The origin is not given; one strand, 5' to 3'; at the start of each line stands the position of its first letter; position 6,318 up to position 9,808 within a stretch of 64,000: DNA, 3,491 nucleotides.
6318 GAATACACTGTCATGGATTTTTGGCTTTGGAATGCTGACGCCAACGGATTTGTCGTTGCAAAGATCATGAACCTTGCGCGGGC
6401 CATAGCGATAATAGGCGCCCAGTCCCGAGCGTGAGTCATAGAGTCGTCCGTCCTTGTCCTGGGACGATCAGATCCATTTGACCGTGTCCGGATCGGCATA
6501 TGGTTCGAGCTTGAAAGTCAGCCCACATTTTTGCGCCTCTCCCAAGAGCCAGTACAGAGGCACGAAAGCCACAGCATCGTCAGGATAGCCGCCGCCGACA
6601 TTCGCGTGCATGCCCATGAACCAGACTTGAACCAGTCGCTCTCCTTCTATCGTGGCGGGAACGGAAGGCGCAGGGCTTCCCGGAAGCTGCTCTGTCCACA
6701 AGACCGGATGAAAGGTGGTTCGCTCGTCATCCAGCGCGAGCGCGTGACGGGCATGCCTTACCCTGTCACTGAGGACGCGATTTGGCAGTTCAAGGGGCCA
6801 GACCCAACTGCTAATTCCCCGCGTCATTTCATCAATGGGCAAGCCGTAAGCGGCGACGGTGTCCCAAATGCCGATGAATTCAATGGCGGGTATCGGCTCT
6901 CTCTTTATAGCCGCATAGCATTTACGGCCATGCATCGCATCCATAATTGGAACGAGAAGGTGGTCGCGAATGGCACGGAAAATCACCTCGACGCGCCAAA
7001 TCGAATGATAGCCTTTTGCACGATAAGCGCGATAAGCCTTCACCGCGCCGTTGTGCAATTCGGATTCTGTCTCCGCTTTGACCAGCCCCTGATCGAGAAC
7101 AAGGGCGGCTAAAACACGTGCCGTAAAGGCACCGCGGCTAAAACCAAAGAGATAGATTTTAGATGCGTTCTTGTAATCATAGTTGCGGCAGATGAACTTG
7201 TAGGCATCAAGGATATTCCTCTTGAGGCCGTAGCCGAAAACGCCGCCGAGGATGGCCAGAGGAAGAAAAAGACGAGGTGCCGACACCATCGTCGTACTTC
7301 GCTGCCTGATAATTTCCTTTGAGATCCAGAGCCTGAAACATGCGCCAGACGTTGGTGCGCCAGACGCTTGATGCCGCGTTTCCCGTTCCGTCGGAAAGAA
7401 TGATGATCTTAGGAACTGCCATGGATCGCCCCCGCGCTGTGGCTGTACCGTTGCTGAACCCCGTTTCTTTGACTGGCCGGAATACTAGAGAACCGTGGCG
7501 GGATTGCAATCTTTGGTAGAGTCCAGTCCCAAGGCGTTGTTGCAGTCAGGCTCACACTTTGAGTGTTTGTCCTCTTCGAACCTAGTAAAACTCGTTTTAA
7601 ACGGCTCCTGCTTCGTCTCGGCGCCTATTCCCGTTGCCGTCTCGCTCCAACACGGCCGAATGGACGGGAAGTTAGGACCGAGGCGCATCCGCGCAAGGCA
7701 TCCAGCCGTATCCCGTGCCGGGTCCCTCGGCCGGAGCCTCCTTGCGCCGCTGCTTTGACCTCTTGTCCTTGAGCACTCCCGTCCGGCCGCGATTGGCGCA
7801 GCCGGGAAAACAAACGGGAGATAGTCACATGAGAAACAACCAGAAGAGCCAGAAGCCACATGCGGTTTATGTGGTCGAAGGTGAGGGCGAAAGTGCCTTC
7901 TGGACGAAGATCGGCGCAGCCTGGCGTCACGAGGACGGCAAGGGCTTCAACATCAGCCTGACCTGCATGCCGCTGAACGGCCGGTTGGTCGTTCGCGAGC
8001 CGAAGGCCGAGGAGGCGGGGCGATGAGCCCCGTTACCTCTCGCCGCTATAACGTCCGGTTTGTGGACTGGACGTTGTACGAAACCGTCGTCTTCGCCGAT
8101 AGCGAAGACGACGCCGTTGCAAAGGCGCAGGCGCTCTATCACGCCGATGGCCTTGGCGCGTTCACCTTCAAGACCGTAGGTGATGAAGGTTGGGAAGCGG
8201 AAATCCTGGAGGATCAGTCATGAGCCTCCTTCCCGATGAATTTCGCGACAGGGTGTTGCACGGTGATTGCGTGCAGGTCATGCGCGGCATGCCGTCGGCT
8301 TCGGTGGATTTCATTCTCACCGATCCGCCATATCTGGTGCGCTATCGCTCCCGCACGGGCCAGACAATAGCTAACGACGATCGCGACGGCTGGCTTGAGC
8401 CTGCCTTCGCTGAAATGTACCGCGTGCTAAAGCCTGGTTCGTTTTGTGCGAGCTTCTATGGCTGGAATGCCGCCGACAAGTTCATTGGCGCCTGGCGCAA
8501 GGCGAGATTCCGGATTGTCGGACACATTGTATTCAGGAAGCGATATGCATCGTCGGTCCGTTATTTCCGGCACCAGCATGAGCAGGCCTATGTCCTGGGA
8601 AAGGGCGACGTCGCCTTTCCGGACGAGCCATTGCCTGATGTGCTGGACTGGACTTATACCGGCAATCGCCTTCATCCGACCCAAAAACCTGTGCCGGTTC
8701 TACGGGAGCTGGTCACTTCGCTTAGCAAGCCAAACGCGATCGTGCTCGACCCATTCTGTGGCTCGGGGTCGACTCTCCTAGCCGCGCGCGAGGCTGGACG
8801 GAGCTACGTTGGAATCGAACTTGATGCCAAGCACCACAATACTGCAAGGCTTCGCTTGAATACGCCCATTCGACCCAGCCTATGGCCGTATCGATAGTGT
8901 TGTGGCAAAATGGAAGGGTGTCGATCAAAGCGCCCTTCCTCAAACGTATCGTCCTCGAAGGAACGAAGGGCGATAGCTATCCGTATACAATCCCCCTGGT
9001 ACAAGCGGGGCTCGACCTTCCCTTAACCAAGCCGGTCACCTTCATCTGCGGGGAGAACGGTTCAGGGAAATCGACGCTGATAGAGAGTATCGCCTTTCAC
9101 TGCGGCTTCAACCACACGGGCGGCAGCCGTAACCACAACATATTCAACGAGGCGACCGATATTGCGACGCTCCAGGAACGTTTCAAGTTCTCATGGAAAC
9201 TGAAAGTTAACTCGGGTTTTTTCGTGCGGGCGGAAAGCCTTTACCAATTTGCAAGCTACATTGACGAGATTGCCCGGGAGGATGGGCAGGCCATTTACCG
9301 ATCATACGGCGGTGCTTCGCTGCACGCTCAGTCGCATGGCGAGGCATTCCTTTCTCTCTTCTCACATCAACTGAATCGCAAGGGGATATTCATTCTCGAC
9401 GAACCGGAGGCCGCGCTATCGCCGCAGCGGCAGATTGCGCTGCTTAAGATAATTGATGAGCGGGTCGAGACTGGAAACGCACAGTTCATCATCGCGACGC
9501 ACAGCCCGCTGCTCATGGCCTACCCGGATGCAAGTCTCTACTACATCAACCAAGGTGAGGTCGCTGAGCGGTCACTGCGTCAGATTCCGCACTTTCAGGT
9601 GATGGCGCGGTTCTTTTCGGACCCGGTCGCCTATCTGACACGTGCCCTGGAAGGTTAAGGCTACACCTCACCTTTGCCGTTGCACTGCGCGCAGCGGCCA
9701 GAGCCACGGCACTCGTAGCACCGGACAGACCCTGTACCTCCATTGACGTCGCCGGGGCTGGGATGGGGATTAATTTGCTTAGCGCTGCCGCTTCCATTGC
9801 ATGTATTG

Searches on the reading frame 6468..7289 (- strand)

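Call 7: search_protein_families(library=pfam, proteins=[window:6468-7289:-], max_evalue=0.001)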
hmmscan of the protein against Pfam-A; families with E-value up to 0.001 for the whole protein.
window:6468-7289:- (273 aa): 1 family
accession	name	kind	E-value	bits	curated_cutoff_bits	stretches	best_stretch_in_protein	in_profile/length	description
PF09994.14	T6SS_Tle1-like_cat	-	9.9e-53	179.8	27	1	13-250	68-286/287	T6SS, Phospholipase effector Tle1-like, catalytic domain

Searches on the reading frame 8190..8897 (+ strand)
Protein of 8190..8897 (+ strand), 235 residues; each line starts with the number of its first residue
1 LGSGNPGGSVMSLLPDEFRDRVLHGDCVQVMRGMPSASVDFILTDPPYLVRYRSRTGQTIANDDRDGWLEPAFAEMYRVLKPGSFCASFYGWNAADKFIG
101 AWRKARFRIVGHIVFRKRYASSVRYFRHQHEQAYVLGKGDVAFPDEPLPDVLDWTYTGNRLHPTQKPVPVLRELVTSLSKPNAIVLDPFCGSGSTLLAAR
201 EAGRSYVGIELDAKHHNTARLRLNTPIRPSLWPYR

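Call 7: search_protein_families(library=pfam, proteins=[window:8190-8897:+], max_evalue=0.001)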
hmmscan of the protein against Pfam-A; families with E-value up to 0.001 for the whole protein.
window:8190-8897:+ (235 aa): 5 families
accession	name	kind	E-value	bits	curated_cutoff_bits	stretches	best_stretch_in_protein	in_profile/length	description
PF01555.25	N6_N4_Mtase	-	2.4e-34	119.7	26.7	1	39-219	1-219/221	DNA methylase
PF01170.24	UPF0020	-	1.3e-05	25.5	22.3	0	180-199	27-46/197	RMKL-like, methyltransferase domain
PF08241.18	Methyltransf_11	-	1.8e-05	25.7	21.2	0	187-225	2-40/95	Methyltransferase domain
PF13649.12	Methyltransf_25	-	0.00012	23.1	27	0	185-223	1-41/97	Methyltransferase domain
PF02086.21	MethyltransfD12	-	0.00081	19.6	22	0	171-207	9-46/253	D12 class N6 adenine-specific DNA methyltransferase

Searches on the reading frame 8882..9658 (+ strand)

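Call 7: search_protein_families(library=pfam, proteins=[window:8882-9658:+], max_evalue=0.001)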
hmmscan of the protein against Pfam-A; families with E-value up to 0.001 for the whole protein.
window:8882-9658:+ (258 aa): 7 families
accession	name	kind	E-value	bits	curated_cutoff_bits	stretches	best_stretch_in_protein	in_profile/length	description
PF13304.12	AAA_21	-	1.7e-16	61.6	27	2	156-213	248-304/304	AAA domain, putative AbiEii toxin, Type IV TA system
PF13175.12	AAA_15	-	8.7e-15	55.6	32.1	2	157-210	311-372/374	AAA ATPase domain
PF02463.25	SMC_N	-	1.1e-13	51.5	40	2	44-83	18-57/220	RecF/RecN/SMC N terminal domain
PF13476.12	AAA_23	-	1.4e-09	39.3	27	1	44-96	13-67/201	AAA domain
PF00005.33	ABC_tran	-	0.00012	23.1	25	1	52-175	13-135/137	ABC transporter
PF13555.12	AAA_29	-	0.00022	21.3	27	1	52-70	24-42/61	P-loop containing region of AAA domain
PF13401.12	AAA_22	-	0.00047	20.9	27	0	50-204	5-120/130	AAA domain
